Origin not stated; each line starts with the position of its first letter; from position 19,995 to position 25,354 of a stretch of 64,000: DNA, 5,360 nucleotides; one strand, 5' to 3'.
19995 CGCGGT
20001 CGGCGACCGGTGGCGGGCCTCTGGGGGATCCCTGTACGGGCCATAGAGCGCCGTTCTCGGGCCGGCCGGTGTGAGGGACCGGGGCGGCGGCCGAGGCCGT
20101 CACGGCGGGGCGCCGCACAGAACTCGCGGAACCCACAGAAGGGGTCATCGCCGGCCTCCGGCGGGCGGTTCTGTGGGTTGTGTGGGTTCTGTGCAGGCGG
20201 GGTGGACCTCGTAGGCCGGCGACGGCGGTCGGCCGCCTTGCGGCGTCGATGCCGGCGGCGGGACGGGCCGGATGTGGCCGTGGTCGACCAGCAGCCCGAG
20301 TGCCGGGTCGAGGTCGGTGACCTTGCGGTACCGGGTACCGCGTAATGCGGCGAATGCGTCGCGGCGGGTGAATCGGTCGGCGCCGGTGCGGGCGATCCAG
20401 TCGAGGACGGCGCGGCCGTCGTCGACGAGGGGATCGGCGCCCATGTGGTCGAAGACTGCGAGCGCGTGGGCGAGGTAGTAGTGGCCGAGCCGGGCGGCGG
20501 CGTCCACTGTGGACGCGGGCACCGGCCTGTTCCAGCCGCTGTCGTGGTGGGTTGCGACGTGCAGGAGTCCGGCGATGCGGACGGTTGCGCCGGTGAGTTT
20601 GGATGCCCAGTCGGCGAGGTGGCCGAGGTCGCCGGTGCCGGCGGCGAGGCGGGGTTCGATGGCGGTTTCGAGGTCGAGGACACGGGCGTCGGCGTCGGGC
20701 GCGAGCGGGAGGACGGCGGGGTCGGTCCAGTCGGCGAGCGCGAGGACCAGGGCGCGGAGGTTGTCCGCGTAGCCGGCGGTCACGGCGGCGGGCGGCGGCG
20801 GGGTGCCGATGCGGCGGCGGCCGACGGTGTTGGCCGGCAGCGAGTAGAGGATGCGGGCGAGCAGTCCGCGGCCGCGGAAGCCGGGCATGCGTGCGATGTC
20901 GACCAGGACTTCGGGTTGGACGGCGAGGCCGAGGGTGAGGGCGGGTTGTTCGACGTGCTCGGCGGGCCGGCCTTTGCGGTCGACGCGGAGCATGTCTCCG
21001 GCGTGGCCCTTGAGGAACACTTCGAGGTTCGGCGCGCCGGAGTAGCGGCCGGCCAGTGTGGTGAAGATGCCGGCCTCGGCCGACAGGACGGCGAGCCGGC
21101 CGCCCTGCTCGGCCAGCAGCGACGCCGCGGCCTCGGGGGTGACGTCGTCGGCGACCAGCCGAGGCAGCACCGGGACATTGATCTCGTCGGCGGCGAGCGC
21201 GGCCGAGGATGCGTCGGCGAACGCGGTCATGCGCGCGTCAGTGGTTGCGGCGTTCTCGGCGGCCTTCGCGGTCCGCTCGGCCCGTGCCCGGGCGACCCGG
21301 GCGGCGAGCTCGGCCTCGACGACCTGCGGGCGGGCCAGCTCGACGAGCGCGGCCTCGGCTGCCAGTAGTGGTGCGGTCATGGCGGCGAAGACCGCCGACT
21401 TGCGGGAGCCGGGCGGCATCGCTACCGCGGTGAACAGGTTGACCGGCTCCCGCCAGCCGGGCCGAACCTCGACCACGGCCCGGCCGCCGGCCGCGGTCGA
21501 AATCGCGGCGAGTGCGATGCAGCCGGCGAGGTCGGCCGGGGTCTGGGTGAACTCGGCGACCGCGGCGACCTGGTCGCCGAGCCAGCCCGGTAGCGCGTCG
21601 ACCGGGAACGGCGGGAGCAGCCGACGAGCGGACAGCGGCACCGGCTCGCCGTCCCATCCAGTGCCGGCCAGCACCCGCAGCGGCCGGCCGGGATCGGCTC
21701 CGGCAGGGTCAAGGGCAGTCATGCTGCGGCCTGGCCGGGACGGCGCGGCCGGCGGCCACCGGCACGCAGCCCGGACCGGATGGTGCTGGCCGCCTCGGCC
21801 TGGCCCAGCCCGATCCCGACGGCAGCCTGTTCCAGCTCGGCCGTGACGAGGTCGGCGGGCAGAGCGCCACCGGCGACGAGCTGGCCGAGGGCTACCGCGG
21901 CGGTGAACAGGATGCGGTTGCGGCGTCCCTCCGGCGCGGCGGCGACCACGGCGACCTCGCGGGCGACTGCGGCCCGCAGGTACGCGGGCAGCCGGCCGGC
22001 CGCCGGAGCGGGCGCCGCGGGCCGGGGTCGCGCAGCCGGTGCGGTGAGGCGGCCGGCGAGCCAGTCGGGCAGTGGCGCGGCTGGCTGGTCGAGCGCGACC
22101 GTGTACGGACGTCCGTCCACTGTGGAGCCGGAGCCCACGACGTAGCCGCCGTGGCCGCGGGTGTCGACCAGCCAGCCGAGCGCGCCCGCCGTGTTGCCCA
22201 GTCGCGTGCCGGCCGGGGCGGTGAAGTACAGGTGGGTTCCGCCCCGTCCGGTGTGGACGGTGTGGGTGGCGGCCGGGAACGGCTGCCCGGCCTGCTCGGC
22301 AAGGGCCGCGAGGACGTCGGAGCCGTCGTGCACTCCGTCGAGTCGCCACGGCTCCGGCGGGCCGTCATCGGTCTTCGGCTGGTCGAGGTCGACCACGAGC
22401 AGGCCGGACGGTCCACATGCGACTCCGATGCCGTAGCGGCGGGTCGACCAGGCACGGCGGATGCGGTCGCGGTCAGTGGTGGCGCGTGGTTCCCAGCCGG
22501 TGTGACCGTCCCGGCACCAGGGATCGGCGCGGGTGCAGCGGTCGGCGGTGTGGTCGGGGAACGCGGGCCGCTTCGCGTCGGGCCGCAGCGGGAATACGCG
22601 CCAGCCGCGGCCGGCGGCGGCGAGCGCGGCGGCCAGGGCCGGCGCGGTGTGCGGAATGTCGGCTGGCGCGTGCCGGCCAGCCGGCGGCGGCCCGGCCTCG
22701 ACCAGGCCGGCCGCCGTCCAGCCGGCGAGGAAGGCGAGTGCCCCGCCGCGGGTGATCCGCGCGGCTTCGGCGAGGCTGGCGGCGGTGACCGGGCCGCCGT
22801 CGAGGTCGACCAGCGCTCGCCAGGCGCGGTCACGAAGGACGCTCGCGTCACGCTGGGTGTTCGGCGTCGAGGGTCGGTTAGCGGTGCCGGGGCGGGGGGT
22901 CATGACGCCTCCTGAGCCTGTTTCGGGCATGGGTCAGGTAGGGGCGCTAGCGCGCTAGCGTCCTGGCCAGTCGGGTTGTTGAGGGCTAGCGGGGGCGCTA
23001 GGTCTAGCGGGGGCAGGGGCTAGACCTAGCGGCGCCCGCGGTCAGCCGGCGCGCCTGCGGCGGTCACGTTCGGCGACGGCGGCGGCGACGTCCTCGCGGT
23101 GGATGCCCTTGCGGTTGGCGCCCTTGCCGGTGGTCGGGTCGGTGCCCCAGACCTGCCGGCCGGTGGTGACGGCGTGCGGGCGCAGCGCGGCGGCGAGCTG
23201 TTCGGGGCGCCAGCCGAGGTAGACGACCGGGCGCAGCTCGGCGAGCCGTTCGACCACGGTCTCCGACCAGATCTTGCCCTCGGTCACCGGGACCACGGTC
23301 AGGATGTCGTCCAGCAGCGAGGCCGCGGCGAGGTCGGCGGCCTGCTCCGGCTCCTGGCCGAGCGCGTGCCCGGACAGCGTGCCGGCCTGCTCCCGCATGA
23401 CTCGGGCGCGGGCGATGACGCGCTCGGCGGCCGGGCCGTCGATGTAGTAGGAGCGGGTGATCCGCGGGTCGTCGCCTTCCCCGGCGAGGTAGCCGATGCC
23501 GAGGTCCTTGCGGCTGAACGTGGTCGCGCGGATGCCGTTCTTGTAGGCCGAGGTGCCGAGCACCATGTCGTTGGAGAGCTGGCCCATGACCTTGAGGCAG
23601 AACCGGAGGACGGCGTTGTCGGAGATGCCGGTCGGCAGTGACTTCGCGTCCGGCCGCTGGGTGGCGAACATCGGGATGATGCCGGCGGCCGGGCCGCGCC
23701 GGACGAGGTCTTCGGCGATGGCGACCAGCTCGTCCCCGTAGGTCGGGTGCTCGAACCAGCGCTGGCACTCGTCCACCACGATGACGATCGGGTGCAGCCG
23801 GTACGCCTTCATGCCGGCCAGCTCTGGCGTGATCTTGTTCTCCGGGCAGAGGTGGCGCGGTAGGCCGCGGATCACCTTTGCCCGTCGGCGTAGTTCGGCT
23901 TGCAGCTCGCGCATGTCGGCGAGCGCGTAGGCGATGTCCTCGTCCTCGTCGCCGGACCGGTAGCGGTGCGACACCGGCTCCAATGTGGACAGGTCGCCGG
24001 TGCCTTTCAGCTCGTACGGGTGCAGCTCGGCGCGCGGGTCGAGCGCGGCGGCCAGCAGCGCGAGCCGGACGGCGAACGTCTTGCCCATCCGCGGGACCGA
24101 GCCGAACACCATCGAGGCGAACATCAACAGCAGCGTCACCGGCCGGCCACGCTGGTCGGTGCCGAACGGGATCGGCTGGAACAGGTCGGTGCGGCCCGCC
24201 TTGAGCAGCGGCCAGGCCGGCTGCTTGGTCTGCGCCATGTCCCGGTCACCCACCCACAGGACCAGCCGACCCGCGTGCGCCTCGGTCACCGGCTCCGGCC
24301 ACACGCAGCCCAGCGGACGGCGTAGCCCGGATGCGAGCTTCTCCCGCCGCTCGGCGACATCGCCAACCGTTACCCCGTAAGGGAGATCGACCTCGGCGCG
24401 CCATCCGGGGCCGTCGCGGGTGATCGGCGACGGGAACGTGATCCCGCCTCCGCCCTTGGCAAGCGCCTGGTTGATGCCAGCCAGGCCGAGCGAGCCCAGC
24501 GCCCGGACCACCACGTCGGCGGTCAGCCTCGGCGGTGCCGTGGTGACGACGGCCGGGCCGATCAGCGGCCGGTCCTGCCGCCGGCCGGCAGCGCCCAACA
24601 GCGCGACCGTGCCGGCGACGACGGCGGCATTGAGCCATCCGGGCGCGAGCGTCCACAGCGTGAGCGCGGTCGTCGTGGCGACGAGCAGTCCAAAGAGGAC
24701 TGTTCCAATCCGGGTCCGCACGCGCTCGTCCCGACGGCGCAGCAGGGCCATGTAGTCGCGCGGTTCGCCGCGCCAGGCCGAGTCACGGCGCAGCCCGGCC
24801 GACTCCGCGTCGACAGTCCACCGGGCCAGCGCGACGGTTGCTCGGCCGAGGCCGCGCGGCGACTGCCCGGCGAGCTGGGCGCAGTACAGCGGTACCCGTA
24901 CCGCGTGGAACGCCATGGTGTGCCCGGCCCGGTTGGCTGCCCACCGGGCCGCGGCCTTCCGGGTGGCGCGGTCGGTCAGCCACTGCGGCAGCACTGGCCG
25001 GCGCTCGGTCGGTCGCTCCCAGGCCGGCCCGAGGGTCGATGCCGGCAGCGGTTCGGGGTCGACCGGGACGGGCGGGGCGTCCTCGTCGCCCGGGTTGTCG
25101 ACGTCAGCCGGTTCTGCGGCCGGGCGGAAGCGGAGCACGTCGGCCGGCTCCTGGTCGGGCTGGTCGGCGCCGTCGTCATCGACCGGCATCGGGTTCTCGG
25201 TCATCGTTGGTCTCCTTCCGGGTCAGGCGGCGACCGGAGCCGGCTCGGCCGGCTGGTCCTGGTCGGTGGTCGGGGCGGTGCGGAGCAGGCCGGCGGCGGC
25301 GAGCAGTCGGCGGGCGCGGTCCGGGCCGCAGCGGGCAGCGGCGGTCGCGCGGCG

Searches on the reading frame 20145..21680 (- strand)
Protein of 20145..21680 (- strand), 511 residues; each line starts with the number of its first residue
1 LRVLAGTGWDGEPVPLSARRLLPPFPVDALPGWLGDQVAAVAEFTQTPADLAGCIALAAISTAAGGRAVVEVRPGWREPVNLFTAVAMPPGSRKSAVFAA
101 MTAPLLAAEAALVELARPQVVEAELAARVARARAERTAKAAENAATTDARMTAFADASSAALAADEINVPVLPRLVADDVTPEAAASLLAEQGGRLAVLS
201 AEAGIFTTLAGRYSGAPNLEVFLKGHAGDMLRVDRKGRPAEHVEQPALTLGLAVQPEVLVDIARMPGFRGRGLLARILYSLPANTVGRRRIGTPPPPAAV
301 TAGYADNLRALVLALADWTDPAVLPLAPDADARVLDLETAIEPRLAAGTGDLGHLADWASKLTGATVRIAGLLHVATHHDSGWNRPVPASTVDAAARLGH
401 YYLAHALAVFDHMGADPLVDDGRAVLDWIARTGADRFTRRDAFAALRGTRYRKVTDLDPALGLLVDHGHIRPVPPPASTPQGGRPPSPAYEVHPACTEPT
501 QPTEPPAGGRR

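Call 12: search_protein_families(library=pfam, proteins=[window:20145-21680:-], max_evalue=0.01)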
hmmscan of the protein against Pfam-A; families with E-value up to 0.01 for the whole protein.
window:20145-21680:- (511 aa): 1 family
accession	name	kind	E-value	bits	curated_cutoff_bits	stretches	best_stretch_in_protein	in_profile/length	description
PF13148.11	DUF3987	-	3.9e-111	372.2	27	1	46-411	1-363/364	Protein of unknown function (DUF3987)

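Call 39: search_protein_families(library=ncbifam, proteins=[window:20145-21680:-], max_evalue=0.01)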
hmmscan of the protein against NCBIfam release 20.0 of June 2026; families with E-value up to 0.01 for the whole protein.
window:20145-21680:- (511 aa): 0 families

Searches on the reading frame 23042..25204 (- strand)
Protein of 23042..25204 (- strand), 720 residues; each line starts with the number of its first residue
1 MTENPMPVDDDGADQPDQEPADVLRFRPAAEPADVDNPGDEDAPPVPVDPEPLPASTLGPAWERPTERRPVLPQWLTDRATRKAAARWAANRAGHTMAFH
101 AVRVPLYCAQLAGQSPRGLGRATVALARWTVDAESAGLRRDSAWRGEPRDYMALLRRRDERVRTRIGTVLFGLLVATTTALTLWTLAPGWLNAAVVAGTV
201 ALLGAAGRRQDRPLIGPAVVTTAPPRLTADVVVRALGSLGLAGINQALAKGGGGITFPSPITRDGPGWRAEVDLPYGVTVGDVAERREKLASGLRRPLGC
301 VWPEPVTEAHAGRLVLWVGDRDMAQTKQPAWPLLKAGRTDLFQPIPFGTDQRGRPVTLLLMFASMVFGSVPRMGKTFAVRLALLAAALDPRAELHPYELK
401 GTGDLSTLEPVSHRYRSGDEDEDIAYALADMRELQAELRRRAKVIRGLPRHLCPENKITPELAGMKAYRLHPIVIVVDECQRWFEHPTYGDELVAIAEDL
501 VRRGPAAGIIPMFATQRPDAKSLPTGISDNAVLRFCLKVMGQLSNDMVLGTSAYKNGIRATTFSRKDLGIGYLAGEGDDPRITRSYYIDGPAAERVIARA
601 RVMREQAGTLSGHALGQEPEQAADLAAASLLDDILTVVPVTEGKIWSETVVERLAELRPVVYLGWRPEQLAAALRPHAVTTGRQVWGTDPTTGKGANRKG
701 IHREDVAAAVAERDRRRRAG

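Call 12: search_protein_families(library=pfam, proteins=[window:23042-25204:-], max_evalue=0.01)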
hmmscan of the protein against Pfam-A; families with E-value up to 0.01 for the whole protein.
window:23042-25204:- (720 aa): 0 families

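Call 39: search_protein_families(library=ncbifam, proteins=[window:23042-25204:-], max_evalue=0.01)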
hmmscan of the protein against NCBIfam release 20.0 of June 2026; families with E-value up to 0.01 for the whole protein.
window:23042-25204:- (720 aa): 0 families

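Call 40: search_solved_structures(query=window:23042-25204:-, max_evalue=1)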
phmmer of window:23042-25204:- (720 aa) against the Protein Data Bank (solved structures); distinct sequences matched with E-value up to 1: 3.
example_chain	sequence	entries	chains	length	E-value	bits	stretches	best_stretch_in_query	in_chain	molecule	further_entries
6o1w_A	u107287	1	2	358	0.15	13.7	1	469-554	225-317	DNA translocase coupling protein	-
6o1x_A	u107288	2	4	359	0.15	13.7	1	469-554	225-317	DNA translocase coupling protein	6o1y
6o1z_A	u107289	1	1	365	0.15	13.6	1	469-554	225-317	DNA translocase coupling protein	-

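Call 42: search_protein_families(library=phrogs, proteins=[window:23042-25204:-], max_evalue=0.01)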
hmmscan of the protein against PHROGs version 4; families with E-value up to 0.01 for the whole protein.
window:23042-25204:- (720 aa): 1 family
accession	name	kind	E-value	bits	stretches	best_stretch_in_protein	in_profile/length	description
phrog_1358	-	moron, auxiliary metabolic gene and host takeover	3.1e-25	89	1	261-620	504-844/1382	FtsK/SpoIIIE-like protein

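Call 52: search_protein_families(library=pfam, proteins=[window:23042-25204:-], max_evalue=5)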
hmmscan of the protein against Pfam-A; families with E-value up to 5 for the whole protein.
window:23042-25204:- (720 aa): 1 family
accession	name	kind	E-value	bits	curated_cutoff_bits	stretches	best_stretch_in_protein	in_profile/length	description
PF17853.6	GGDEF_2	-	0.021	15.5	24.5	1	272-332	19-79/116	GGDEF-like domain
